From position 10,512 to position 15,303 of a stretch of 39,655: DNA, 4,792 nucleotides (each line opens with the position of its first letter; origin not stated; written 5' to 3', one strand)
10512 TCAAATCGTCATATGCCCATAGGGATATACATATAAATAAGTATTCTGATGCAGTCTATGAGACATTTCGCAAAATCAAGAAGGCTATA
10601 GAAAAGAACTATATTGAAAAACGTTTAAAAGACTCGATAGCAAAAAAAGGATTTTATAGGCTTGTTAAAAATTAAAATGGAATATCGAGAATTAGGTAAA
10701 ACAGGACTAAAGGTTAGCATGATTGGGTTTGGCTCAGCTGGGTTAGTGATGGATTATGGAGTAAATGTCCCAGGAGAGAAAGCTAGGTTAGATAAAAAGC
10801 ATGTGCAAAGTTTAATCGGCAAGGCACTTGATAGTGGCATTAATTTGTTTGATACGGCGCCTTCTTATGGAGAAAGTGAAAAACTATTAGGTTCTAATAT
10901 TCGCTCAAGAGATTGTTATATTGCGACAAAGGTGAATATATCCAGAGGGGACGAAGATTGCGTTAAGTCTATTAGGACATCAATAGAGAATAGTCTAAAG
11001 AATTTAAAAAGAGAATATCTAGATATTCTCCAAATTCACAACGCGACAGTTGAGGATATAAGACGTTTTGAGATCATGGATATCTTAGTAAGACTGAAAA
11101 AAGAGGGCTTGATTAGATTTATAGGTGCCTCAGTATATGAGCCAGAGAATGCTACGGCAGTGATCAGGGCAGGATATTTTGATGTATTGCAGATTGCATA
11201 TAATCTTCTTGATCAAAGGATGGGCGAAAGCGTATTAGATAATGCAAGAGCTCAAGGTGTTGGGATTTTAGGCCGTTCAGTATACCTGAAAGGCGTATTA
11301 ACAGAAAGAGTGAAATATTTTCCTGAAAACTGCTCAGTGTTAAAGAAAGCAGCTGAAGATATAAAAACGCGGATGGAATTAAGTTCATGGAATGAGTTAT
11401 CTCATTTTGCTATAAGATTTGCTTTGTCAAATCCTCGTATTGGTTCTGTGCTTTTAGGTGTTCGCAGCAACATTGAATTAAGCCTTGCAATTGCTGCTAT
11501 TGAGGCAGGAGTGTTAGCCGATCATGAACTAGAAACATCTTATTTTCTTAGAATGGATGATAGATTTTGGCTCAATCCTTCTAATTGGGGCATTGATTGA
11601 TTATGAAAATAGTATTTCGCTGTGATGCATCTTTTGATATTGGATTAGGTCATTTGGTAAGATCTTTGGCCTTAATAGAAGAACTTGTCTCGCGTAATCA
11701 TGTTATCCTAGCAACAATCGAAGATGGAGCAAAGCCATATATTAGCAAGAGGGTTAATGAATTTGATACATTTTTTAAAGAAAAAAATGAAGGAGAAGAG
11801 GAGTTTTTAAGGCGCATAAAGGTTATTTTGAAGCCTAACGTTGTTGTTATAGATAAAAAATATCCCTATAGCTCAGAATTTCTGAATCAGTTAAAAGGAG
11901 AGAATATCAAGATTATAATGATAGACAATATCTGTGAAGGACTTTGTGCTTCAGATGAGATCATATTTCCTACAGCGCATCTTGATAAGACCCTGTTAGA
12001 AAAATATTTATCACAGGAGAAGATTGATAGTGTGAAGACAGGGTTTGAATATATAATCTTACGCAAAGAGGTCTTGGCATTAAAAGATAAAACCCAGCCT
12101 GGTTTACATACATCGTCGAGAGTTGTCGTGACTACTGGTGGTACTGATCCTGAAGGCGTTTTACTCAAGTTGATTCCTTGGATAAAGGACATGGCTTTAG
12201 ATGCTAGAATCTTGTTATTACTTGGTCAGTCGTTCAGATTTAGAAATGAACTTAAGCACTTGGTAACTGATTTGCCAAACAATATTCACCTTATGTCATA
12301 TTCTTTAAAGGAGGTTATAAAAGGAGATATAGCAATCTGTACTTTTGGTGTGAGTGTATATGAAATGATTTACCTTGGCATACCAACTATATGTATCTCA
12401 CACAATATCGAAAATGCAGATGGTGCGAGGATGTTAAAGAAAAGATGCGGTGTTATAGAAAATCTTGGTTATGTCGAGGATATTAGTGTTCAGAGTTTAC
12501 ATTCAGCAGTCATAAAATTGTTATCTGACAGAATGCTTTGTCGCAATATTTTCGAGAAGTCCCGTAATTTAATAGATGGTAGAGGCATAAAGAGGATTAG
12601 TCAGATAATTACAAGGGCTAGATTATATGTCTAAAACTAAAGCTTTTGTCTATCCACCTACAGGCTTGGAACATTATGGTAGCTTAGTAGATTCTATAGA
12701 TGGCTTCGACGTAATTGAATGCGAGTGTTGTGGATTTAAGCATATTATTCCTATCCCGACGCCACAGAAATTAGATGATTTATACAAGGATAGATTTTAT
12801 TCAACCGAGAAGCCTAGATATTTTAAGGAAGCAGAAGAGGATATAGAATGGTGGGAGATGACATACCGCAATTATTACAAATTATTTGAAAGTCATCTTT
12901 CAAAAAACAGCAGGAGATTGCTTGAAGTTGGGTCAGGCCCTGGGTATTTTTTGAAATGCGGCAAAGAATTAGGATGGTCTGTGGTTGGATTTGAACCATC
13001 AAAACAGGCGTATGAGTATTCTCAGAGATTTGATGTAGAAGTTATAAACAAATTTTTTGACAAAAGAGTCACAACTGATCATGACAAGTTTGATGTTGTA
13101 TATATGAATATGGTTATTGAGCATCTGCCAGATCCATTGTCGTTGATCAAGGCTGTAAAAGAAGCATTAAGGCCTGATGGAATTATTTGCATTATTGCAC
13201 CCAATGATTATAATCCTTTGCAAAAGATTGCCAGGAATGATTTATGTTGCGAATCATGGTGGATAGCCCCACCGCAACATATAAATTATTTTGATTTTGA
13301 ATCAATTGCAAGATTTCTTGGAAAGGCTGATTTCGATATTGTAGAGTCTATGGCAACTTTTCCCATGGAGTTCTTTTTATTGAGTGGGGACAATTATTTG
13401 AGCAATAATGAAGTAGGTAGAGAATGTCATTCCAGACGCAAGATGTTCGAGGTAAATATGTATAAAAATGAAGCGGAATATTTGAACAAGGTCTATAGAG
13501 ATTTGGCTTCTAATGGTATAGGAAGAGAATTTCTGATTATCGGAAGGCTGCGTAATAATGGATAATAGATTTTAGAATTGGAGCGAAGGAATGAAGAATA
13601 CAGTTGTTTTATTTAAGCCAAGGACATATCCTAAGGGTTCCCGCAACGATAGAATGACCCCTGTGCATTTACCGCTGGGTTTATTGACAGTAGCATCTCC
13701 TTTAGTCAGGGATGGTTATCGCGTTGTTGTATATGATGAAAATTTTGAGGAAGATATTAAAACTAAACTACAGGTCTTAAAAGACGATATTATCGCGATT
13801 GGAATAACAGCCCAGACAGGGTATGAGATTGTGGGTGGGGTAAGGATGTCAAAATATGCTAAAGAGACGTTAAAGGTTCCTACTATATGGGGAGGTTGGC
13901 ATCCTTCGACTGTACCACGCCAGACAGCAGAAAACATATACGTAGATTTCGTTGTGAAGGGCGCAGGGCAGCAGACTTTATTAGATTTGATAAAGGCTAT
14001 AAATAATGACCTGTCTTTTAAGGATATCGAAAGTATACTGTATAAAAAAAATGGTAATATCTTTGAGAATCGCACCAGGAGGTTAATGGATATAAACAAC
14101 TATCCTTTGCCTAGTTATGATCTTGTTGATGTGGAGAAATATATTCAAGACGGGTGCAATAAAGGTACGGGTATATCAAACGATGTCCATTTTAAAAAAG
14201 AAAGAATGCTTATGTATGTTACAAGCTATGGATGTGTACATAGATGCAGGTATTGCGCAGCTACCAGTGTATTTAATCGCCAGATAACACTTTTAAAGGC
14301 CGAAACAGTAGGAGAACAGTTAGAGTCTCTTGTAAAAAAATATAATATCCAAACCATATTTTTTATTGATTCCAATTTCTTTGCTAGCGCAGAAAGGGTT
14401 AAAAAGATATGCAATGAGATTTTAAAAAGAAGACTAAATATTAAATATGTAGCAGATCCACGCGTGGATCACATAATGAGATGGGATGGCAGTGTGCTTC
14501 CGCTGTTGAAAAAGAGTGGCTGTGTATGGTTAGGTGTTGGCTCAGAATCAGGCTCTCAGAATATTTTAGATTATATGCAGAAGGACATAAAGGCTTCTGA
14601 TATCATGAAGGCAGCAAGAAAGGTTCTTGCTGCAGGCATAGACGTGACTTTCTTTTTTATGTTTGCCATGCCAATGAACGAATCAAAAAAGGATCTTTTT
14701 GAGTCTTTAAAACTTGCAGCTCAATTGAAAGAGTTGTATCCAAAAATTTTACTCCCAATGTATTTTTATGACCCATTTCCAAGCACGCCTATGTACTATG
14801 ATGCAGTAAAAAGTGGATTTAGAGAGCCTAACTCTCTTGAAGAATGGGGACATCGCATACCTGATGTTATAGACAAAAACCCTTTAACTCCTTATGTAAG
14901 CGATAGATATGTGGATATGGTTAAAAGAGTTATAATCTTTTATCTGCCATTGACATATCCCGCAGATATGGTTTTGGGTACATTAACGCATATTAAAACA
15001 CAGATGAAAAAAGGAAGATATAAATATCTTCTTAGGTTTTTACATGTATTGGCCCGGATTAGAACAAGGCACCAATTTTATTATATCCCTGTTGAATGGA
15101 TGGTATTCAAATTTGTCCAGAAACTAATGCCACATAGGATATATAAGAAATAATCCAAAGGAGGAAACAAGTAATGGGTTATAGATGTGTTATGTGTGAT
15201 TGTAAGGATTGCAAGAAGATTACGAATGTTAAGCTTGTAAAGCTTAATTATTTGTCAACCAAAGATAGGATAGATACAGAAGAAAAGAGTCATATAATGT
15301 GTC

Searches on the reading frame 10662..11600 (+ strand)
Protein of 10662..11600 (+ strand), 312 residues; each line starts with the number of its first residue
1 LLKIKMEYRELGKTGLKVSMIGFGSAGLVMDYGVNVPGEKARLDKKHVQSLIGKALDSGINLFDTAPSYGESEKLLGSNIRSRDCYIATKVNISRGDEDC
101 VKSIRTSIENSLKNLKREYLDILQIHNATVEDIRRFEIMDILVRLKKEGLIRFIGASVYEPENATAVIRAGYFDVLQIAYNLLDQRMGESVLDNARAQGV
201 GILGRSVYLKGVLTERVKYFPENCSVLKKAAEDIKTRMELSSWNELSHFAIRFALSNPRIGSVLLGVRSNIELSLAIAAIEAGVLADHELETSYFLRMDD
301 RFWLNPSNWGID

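Call 7: search_protein_families(library=pfam, proteins=[window:10662-11600:+], max_evalue=0.0001)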
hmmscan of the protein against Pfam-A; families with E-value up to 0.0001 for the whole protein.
window:10662-11600:+ (312 aa): 1 family
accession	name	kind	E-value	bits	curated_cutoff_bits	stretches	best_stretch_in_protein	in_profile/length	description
PF00248.27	Aldo_ket_red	-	1.4e-37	129.8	24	1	32-291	13-284/291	Aldo/keto reductase family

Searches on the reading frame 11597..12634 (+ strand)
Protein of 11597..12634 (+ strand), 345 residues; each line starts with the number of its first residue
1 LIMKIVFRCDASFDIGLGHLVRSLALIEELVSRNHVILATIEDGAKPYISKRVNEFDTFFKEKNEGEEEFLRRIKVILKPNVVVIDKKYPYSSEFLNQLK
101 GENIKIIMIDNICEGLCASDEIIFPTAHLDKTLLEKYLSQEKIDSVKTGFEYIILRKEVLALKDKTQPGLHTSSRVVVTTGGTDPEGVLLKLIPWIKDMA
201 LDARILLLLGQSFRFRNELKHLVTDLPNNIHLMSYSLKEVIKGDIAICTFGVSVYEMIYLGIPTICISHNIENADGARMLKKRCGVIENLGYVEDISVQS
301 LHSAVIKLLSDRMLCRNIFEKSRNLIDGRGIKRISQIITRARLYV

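Call 7: search_protein_families(library=pfam, proteins=[window:11597-12634:+], max_evalue=0.0001)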
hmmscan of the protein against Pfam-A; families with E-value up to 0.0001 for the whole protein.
window:11597-12634:+ (345 aa): 0 families

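Call 8: search_protein_families(library=ncbifam, proteins=[window:11597-12634:+], max_evalue=0.001)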
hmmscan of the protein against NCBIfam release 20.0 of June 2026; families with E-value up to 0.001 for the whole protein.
window:11597-12634:+ (345 aa): 3 families
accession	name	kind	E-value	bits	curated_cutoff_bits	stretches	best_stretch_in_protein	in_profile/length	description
TIGR03590.1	PseG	equivalog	2.6e-33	115.8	153.55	1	3-268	1-268/280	UDP-2,4-diacetamido-2,4,6-trideoxy-beta-L-altropyranose hydrolase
TIGR01426.2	MGT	subfamily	0.00022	20.3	260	0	224-336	272-385/393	macrolide family glycosyltransferase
TIGR00661.1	MJ1255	subfamily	0.00079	18.8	195.9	0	16-83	10-77/321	MJ1255/VC2487 family glycosyltransferase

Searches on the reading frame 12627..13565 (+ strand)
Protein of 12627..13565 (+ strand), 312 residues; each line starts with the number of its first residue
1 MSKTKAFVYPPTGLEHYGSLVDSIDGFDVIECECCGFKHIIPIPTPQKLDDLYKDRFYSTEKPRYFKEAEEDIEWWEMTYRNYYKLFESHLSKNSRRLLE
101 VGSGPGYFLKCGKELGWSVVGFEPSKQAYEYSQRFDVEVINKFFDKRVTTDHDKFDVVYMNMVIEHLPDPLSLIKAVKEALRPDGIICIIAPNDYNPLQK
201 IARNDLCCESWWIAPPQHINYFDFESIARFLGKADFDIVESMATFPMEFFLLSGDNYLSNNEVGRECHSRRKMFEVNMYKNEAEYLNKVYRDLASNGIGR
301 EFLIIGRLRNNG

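Call 5: search_protein_families(library=pfam, proteins=[window:12627-13565:+], max_evalue=0.01)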
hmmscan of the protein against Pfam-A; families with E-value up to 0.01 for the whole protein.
window:12627-13565:+ (312 aa): 7 families
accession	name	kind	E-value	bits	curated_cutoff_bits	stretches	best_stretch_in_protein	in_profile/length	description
PF13489.12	Methyltransf_23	-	2.8e-25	89.4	27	1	92-240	20-163/164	Methyltransferase domain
PF08242.18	Methyltransf_12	-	3.4e-13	50.6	30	1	99-187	1-98/98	Methyltransferase domain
PF08241.18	Methyltransf_11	-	5.8e-12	46.5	21.2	1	99-189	1-95/95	Methyltransferase domain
PF13649.12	Methyltransf_25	-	4.4e-08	34.2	27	1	99-185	2-97/97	Methyltransferase domain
PF13847.12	Methyltransf_31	-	7.3e-08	32.7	27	1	97-197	6-117/145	Methyltransferase domain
PF08003.17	Methyltransf_9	-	0.00041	19.9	23.8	1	86-188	106-216/315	Protein of unknown function (DUF1698)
PF05891.18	Methyltransf_PK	-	0.005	16.8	27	0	148-189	116-159/218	AdoMet dependent proline di-methyltransferase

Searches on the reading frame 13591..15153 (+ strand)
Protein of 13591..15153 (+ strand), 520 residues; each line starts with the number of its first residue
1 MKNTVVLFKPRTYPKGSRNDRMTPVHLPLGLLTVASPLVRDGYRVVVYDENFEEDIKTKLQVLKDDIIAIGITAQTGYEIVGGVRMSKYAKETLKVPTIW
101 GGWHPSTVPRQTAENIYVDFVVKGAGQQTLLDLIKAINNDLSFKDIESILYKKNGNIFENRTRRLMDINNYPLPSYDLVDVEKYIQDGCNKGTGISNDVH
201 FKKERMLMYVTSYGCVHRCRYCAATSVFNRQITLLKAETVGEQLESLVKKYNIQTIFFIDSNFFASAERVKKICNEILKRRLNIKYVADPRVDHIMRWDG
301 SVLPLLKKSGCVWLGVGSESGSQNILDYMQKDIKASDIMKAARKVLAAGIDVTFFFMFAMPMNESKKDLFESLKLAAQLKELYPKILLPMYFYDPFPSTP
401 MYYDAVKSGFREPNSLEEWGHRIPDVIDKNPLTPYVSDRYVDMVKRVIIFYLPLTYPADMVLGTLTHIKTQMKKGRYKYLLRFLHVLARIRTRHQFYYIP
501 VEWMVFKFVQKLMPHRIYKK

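Call 5: search_protein_families(library=pfam, proteins=[window:13591-15153:+], max_evalue=0.01)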
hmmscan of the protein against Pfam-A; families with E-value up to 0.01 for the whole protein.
window:13591-15153:+ (520 aa): 3 families
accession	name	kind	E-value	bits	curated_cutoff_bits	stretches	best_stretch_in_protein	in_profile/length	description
PF04055.27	Radical_SAM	-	1.1e-17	65.2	29.5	1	210-371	2-164/166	Radical SAM superfamily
PF02310.24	B12-binding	-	3.5e-12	46.6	32.1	1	25-133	11-120/121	B12 binding domain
PF13353.11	Fer4_12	-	0.00072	20.3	22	1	205-283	7-83/137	4Fe-4S single cluster domain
